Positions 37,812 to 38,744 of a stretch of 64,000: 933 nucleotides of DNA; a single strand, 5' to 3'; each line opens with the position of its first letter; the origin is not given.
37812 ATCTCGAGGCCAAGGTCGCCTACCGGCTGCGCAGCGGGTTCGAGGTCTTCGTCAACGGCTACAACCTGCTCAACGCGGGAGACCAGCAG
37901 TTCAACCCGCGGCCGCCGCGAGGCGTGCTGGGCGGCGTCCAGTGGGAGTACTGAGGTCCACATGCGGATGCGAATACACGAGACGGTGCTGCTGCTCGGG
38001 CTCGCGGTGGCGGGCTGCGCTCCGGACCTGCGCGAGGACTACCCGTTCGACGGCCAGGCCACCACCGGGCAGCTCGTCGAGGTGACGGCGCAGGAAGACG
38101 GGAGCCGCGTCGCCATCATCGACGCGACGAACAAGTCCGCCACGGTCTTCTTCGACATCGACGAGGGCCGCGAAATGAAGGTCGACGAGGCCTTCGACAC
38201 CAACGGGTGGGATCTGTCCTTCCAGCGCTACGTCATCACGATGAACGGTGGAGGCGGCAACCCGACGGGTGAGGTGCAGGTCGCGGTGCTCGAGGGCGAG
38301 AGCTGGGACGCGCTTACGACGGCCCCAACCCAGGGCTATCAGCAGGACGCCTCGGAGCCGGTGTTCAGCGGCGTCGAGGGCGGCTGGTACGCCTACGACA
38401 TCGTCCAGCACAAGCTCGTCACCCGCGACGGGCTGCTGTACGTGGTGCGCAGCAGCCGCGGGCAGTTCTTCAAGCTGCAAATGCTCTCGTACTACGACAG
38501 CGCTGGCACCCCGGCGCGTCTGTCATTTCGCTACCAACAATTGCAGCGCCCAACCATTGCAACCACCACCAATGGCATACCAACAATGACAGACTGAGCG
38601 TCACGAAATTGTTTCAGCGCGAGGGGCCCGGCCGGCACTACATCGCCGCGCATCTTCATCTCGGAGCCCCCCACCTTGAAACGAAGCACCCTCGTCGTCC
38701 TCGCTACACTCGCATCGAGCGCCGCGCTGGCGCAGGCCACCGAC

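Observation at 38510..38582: AT-rich ~73-bp element with 9-bp terminal inverted repeats supplying the 3' end of the HmuY-like gene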

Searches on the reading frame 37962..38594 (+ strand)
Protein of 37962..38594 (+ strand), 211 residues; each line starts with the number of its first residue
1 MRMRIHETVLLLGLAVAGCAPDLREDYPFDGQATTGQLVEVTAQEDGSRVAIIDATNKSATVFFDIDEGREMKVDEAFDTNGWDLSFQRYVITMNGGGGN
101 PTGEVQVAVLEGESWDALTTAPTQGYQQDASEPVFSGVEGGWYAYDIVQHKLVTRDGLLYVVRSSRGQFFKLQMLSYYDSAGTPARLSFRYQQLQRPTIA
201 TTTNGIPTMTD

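Call 11: find_homologous_proteins(query=window:37962-38594:+)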
Query window:37962-38594:+ (211 aa): 71 proteins with E <= 0.001 among 539 candidates.
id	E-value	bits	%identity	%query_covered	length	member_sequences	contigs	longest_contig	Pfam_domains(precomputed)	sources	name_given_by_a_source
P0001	2.4e-137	473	100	100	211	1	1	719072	PF14064.12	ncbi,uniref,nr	ncbi:HmuY family protein [Vitiosangium sp. GDMCC 1.1324]|uniref:HmuY family protein n=1 Tax=Vitiosan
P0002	8.1e-110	383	86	95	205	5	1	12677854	PF14064.12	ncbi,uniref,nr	ncbi:HmuY family protein [Archangium violaceum]|uniref:HmuY family protein n=1 Tax=Archangium violac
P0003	1.9e-105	369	82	95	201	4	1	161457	PF14064.12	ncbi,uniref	ncbi:HmuY family protein [Archangium sp.]|uniref:HmuY family protein n=1 Tax=Archangium sp. TaxID=18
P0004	2.4e-105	369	82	95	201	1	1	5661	PF14064.12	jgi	jgi:hypothetical protein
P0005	2.7e-104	365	81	95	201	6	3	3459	PF14064.12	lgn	-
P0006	2.6e-103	362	80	95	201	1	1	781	PF14064.12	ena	-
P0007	3.5e-103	362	80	94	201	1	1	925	PF14064.12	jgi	jgi:HmuY protein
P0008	5.1e-103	361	80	94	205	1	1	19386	PF14064.12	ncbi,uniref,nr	ncbi:HmuY family protein [Archangium sp.]|uniref:HmuY family protein n=1 Tax=Archangium sp. TaxID=18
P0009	7.2e-103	361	81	93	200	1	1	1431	PF14064.12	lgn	-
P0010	1.0e-101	357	79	87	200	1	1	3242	PF14064.12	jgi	jgi:hypothetical protein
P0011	8.8e-101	354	79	87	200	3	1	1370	PF14064.12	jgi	jgi:hypothetical protein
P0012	1.9e-100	353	78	88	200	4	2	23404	PF14064.12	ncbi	-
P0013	3.7e-100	352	77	92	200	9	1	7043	PF14064.12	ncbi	-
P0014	5.8e-100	351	75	94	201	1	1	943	PF14064.12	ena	-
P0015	7.0e-100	351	76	94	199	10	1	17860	PF14064.12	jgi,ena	jgi:hypothetical protein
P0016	1.3e-99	350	78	91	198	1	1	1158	PF14064.12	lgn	-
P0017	4.8e-99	348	78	95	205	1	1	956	PF14064.12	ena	-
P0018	8.6e-99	347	77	95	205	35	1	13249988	PF14064.12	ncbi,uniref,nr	ncbi:HmuY family protein [Archangium violaceum]|uniref:HmuY family protein n=1 Tax=Archangium violac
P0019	2.2e-98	346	77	95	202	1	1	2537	PF14064.12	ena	-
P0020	2.4e-97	343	77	92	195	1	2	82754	PF14064.12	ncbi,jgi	jgi:hypothetical protein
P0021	2.8e-97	342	75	95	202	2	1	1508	PF14064.12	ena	-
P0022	3.2e-97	342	77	95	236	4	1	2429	PF14064.12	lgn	-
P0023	4.5e-97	342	76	92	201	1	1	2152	PF14064.12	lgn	-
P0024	5.4e-97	341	76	95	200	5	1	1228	PF14064.12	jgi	jgi:hypothetical protein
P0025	6.4e-97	341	78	95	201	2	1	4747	PF14064.12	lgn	-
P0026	2.2e-96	339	76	89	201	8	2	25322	PF14064.12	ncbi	-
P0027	3.1e-96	339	77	92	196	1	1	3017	PF14064.12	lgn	-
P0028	4.6e-96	338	74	91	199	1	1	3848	PF14064.12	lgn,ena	-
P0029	8.1e-95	334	75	92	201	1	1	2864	PF14064.12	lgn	-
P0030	5.7e-94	332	75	85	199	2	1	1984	PF14064.12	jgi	jgi:hypothetical protein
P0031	6.5e-93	328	70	93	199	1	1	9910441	PF14064.12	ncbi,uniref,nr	ncbi:HmuY family protein [Melittangium boletus]|uniref:Lipoprotein n=1 Tax=Melittangium boletus DSM 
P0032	2.6e-92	326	74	89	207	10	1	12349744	PF14064.12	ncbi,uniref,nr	ncbi:hypothetical protein CYFUS_006919 [Cystobacter fuscus]|uniref:Lipoprotein n=1 Tax=Cystobacter f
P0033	3.6e-91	322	71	92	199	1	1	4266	PF14064.12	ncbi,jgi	-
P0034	1.7e-90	320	73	85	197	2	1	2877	PF14064.12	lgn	-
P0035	9.7e-89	314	69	92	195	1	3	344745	PF14064.12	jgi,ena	-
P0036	1.3e-88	314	70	91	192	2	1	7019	PF14064.12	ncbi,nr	ncbi:MAG TPA: HmuY family protein [Myxococcaceae bacterium]|nr:HmuY family protein [Myxococcaceae ba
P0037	3.1e-87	310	68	92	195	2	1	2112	PF14064.12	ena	-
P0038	7.1e-87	308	68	92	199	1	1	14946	PF14064.12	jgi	jgi:hypothetical protein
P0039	1.0e-86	308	66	93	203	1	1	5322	PF14064.12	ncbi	ncbi:MAG: HmuY family protein [Cystobacter sp.]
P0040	1.4e-86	307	71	86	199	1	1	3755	PF14064.12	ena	-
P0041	2.6e-86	307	71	91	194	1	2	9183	PF14064.12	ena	-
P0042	3.4e-85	303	70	89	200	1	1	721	PF14064.12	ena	-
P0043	1.9e-83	297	66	92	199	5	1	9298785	PF14064.12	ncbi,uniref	ncbi:HmuY family protein [Melittangium boletus]|uniref:HmuY family protein n=1 Tax=Melittangium bole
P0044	4.8e-83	296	66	92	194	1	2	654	PF14064.12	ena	-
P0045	1.3e-81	291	66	92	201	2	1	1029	PF14064.12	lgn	-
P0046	4.8e-81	289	65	91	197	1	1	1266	PF14064.12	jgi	jgi:hypothetical protein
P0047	5.4e-76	273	65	84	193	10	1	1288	PF14064.12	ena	-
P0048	2.1e-70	255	61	83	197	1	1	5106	PF14064.12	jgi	jgi:hypothetical protein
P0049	1.9e-69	251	60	89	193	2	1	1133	PF14064.12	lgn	-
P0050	2.9e-67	244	56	91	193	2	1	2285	PF14064.12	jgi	jgi:phage terminase large subunit-like protein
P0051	6.7e-66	240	58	92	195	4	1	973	PF14064.12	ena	-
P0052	4.7e-64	234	75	65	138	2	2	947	PF14064.12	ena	-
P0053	5.5e-63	230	55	86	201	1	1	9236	PF14064.12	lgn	-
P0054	3.4e-62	228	75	66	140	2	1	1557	PF14064.12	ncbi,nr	ncbi:MAG TPA: HmuY family protein, partial [Myxococcaceae bacterium]|nr:HmuY family protein [Myxococ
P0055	7.2e-61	223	53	92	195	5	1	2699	PF14064.12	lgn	-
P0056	2.8e-60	222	54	89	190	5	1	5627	PF14064.12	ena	-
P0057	8.1e-59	217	53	88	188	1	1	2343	PF14064.12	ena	-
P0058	1.4e-58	216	51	91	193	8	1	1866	PF14064.12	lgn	-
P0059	4.6e-58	214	52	89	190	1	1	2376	PF14064.12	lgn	-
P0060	8.0e-57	210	50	86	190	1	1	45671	PF14064.12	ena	-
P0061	2.3e-56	209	52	93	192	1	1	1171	PF14064.12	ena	-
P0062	8.2e-56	207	50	93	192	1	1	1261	PF14064.12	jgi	jgi:hypothetical protein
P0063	3.7e-55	205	51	93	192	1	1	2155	PF14064.12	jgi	jgi:hypothetical protein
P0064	1.1e-49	187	47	92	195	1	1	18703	PF14064.12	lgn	-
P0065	8.2e-48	181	49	89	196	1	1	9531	PF14064.12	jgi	jgi:hypothetical protein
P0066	3.6e-47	179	47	84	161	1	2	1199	PF14064.12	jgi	-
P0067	8.9e-46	174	49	87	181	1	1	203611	PF14064.12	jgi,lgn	-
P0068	3.6e-32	130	44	92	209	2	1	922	PF14064.12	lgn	-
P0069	4.5e-30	123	42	90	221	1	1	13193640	PF14064.12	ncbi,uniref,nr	ncbi:HmuY family protein [Pyxidicoccus sp. MSG2]|uniref:HmuY family protein n=1 Tax=Pyxidicoccus sp.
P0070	4.3e-27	113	42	72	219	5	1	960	PF14064.12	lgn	-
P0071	4.3e-27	113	38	92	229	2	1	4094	PF14064.12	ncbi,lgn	ncbi:HmuY family protein [Pyxidicoccus sp. 3LFB2]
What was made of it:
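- No protein in the 5.8-billion-sequence set other than the source's own carries the extension (call 11). Only one genome and one contig carry this protein (call 11: 1 member sequence, 1 contig).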

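Call 12: search_protein_families(library=pfam, proteins=[window:37962-38594:+], max_evalue=0.01)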
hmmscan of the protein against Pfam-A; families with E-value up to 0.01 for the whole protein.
window:37962-38594:+ (211 aa): 1 family
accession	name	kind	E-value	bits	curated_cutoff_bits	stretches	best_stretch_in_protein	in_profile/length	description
PF14064.11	HmuY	-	9.7e-14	52.2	27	1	59-191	3-157/157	HmuY protein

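Call 15: find_encoding_contigs(protein=P0002, flank=3000, max_places=2)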
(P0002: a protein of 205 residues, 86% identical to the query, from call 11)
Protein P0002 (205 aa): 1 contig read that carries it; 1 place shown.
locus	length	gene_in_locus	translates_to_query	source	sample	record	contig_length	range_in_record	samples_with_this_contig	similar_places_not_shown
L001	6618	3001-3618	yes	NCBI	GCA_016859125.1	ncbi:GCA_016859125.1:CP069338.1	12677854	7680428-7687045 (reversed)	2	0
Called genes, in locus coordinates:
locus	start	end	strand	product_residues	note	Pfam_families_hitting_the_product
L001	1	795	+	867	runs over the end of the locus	PF02861:Clp_N, PF23569:NBD_SMAX1, PF00004:AAA, PF17871:AAA_lid_9, PF00004:AAA, PF07724:AAA_2, PF07728:AAA_5, PF10431:ClpB_D2-small, +6 more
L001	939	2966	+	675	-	PF07715:Plug, PF00593:TonB_dep_Rec_b-barrel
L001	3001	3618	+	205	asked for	PF14064:HmuY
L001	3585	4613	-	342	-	PF13428:TPR_14 (faint), PF07719:TPR_2 (faint), PF13174:TPR_6 (faint)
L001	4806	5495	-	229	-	PF00583:Acetyltransf_1, PF13302:Acetyltransf_3 (weak)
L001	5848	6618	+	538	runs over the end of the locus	-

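Call 16: find_encoding_contigs(protein=P0018, flank=3000, max_places=2)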
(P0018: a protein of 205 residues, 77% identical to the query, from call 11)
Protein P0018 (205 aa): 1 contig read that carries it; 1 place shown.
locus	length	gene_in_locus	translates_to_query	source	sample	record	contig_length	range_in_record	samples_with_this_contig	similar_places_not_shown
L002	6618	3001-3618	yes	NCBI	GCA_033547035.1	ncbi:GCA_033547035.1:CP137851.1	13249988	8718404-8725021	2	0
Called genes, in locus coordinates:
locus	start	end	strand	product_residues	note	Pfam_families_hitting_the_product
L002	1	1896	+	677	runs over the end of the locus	PF07715:Plug, PF00593:TonB_dep_Rec_b-barrel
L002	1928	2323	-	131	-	-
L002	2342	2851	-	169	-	-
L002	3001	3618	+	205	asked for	PF14064:HmuY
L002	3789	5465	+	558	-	PF00069:Pkinase, PF03109:ABC1 (faint), PF07714:PK_Tyr_Ser-Thr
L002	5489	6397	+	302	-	PF09544:DUF2381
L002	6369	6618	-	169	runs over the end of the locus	-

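Call 17: find_encoding_contigs(protein=P0031, flank=3000, max_places=2)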
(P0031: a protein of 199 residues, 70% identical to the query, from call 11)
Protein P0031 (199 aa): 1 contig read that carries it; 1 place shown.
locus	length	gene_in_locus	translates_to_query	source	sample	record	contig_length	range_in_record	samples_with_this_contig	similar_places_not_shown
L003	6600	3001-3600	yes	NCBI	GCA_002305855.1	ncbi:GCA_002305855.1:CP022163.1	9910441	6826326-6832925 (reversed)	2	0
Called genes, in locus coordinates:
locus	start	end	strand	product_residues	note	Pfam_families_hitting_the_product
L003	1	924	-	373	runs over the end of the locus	PF01704:UDPGP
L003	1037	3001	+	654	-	PF07715:Plug, PF00593:TonB_dep_Rec_b-barrel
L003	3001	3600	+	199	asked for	PF14064:HmuY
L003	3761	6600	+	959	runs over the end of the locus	PF14289:DUF4369 (faint)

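Call 18: find_encoding_contigs(protein=P0032, flank=3000, max_places=2)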
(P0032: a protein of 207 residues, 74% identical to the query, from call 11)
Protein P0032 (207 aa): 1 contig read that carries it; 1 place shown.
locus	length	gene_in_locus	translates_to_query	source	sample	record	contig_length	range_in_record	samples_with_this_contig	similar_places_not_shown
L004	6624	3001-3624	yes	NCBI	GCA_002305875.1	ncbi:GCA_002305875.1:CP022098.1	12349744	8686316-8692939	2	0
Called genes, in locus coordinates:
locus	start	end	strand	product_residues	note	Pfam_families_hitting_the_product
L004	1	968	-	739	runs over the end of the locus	PF01704:UDPGP, PF00557:Peptidase_M24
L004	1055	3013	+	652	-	PF07715:Plug, PF00593:TonB_dep_Rec_b-barrel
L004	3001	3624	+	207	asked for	PF14064:HmuY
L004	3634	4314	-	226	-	PF13302:Acetyltransf_3 (weak), PF00583:Acetyltransf_1, PF13508:Acetyltransf_7 (weak)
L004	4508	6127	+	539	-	-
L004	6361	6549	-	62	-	-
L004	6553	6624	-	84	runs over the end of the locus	-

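Call 29: search_protein_families(library=ncbifam, proteins=[window:37962-38594:+], max_evalue=0.01)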
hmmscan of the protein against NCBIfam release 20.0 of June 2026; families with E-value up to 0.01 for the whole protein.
window:37962-38594:+ (211 aa): 0 families

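Call 76: find_encoding_contigs(protein=P0001, flank=1500, max_places=3)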
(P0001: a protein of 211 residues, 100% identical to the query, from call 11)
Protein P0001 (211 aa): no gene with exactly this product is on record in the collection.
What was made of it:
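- Tried and rejected: A look-up of the exact source protein's contig found nothing on record (call 76).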
